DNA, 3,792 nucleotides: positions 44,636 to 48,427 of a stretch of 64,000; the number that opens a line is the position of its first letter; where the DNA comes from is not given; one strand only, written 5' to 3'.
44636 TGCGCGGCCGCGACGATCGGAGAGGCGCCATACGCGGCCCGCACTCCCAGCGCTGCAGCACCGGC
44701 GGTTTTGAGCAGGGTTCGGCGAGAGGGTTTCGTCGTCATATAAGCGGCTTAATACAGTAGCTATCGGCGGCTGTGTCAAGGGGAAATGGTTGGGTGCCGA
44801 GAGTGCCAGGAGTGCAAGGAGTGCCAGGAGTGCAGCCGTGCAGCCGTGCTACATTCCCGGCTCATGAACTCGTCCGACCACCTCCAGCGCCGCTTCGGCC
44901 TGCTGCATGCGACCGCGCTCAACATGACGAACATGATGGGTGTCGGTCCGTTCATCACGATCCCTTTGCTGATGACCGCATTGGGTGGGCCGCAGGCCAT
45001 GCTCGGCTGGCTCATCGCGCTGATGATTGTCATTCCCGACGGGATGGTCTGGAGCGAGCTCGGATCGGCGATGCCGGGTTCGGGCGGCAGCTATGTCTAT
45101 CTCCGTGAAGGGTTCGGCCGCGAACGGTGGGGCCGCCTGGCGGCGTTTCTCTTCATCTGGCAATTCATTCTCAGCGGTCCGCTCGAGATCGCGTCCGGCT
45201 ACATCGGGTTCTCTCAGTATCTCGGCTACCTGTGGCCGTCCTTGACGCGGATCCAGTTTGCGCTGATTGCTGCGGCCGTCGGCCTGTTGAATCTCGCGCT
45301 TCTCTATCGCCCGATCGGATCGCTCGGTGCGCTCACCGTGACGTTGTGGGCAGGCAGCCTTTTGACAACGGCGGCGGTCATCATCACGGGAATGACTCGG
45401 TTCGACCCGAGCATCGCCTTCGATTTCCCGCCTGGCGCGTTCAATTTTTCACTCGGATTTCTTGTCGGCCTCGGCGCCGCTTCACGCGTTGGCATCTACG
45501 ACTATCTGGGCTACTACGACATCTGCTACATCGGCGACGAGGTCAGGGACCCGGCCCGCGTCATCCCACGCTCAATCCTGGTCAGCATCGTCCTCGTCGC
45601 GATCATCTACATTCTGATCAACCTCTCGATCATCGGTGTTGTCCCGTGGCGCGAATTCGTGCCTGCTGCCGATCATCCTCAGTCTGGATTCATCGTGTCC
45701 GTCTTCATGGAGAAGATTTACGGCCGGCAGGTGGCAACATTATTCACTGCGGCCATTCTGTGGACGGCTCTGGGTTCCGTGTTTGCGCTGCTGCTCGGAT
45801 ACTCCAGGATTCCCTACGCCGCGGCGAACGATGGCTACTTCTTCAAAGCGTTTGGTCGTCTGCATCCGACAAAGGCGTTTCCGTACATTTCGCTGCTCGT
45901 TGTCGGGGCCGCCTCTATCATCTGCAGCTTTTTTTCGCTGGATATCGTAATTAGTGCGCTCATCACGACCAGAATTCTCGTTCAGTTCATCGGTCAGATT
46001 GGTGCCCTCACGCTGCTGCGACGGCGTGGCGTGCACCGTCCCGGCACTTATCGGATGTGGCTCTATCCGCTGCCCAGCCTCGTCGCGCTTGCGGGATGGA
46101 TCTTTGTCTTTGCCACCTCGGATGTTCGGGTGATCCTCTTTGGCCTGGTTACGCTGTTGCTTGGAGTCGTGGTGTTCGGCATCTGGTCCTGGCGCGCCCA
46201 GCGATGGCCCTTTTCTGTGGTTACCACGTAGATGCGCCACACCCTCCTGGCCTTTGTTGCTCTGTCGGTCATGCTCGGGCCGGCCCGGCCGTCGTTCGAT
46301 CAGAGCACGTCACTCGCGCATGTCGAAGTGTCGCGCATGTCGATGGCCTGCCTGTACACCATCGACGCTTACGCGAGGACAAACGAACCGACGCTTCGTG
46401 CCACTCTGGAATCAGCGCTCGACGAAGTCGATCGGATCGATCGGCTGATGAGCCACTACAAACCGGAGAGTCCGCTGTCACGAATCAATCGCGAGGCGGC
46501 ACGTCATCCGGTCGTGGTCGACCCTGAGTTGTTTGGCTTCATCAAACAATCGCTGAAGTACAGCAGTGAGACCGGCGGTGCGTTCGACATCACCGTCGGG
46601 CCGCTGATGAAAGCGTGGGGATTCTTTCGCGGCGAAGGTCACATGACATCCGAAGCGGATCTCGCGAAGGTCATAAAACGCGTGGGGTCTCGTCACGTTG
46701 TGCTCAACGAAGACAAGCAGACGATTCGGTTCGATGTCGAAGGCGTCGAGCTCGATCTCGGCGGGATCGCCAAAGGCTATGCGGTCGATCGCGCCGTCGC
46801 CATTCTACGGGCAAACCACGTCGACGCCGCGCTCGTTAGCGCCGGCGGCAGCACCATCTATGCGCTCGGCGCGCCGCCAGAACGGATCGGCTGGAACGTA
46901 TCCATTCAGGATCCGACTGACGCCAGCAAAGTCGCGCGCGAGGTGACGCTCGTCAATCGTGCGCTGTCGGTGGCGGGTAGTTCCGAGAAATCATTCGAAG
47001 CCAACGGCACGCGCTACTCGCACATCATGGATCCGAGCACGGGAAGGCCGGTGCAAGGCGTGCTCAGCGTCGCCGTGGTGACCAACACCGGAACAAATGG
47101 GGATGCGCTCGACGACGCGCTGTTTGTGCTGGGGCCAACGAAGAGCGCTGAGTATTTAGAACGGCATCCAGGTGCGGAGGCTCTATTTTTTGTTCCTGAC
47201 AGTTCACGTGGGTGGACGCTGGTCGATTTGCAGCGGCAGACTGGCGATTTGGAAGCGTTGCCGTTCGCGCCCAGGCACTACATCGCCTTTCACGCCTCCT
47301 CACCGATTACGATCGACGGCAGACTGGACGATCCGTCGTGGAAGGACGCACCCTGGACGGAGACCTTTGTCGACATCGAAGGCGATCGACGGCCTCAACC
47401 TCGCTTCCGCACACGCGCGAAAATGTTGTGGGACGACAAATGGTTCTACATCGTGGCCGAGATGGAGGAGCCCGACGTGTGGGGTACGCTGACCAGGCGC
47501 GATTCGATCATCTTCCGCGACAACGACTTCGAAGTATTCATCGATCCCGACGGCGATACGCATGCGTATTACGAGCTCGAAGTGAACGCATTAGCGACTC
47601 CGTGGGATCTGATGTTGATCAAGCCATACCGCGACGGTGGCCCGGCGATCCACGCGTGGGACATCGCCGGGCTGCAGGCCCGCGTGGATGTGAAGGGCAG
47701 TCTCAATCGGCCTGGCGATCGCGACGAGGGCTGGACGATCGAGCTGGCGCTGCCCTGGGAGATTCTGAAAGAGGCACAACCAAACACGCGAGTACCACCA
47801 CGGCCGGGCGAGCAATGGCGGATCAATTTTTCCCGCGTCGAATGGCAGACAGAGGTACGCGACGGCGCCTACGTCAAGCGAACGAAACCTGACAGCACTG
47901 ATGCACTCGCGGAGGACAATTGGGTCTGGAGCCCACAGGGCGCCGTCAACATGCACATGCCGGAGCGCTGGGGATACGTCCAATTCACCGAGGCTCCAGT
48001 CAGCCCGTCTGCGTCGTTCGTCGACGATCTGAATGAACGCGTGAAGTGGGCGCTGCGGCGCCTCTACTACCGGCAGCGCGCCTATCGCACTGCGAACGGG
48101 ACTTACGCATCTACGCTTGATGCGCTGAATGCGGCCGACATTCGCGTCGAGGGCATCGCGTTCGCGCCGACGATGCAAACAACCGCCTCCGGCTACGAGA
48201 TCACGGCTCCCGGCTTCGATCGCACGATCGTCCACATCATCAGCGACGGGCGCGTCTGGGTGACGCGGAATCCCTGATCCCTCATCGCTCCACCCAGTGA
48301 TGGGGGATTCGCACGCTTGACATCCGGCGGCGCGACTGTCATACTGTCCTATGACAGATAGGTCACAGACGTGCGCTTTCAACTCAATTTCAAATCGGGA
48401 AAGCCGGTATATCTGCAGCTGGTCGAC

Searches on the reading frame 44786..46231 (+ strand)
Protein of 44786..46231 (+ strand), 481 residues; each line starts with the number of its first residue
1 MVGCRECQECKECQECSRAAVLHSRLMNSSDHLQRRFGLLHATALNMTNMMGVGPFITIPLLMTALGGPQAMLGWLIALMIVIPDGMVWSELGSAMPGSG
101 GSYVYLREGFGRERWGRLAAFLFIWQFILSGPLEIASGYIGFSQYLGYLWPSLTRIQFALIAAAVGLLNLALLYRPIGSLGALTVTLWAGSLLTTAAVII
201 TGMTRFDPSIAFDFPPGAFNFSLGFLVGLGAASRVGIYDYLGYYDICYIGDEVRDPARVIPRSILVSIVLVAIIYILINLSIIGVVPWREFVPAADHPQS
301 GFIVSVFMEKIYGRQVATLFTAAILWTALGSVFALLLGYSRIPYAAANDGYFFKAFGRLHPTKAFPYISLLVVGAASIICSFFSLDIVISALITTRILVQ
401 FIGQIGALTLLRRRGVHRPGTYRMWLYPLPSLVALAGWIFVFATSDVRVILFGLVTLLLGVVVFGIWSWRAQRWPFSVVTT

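Call 23: search_protein_families(library=pfam, proteins=[window:44786-46231:+], max_evalue=0.001)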
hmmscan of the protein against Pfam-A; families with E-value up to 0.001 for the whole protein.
window:44786-46231:+ (481 aa): 2 families
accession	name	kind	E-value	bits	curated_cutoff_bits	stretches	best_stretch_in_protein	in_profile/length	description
PF13520.12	AA_permease_2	-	1.1e-36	127.1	27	1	37-443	1-402/427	Amino acid permease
PF00324.27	AA_permease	-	2.9e-26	92.6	24.6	1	41-448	1-423/470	Amino acid permease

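Call 60: search_protein_families(library=ncbifam, proteins=[window:44864-46231:+], max_evalue=0.00001)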
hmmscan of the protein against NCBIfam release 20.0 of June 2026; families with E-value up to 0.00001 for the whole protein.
window:44864-46231:+ (455 aa): 12 families
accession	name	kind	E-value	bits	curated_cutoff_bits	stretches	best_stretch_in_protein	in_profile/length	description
TIGR00909.1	2A0306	subfamily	3.2e-44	151.6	556.8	1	7-438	1-426/429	amino acid transporter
TIGR00911.1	2A0308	subfamily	3.9e-33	114.7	701.8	1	4-448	41-482/505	L-type amino acid transporter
NF008466.1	PRK11357.1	equivalog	2e-29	102.8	800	1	4-441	3-435/446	fructoselysine/psicoselysine transporter FrlA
NF053761.1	BrChAATpBcaP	equivalog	1e-28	100.7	690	2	204-444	220-454/460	branched-chain amino acid transporter BcaP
TIGR00906.1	2A0303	subfamily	5.7e-19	67.9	681.7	2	203-372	252-414/602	cationic amino acid transport permease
TIGR00905.1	2A0302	subfamily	4.7e-18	65.2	409.05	1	8-443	6-437/473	basic amino acid/polyamine antiporter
NF007938.0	PRK10655.1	equivalog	6.2e-18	65.2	409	1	8-445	5-431/438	putrescine-ornithine antiporter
NF007929.0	PRK10644.1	equivalog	3.4e-17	62.3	574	1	5-452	4-438/445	arginine/agmatine antiporter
NF008245.0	PRK11021.1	equivalog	9.2e-15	54.6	284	1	6-387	3-369/419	L-methionine/branched-chain amino acid transporter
TIGR04299.1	antiport_PotE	equivalog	9.1e-11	41.6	560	1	10-444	5-428/430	putrescine-ornithine antiporter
TIGR00913.1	2A0310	subfamily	4e-09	35.7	578.7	1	15-354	8-353/480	amino acid permease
NF053662.1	Glu_GABA_anti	equivalog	1.5e-06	27.5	640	0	18-342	6-325/468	glutamate/gamma-aminobutyrate antiporter GadC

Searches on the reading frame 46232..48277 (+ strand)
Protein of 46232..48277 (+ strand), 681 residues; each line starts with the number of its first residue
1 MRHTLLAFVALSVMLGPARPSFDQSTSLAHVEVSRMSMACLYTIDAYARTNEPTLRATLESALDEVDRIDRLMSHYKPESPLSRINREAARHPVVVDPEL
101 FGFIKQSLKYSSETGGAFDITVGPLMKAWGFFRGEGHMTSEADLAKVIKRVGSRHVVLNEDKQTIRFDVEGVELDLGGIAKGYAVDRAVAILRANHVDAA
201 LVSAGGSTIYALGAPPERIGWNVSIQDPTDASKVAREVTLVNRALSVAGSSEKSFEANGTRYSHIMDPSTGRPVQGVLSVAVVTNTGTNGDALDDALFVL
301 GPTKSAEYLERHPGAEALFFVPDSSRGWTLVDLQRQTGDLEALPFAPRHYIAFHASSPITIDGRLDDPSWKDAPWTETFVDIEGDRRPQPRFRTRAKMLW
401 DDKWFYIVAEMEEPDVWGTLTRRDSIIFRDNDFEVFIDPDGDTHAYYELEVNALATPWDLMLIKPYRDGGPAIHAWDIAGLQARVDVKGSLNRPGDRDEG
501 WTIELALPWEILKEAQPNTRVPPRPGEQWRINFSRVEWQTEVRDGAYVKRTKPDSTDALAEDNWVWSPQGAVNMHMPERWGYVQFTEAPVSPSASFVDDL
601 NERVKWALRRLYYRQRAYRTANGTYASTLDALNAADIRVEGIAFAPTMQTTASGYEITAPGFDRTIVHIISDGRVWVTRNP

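Call 23: search_protein_families(library=pfam, proteins=[window:46232-48277:+], max_evalue=0.001)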
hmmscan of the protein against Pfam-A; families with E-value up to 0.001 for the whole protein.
window:46232-48277:+ (681 aa): 2 families
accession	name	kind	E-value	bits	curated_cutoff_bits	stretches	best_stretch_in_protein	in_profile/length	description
PF02424.20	ApbE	-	1.1e-77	261.6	25.6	1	38-319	1-266/266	ApbE family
PF06452.16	CBM9_1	-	2.5e-12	47.5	23.4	1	361-518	1-139/185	Carbohydrate family 9 binding domain-like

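Call 60: search_protein_families(library=ncbifam, proteins=[window:46232-48277:+], max_evalue=0.00001)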
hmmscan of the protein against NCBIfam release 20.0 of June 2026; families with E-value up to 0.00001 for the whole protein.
window:46232-48277:+ (681 aa): 1 family
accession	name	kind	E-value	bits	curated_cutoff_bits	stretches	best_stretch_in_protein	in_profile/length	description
NF007774.0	PRK10461.1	equivalog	1.1e-47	162.6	498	1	23-312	29-320/351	FAD:protein FMN transferase ApbE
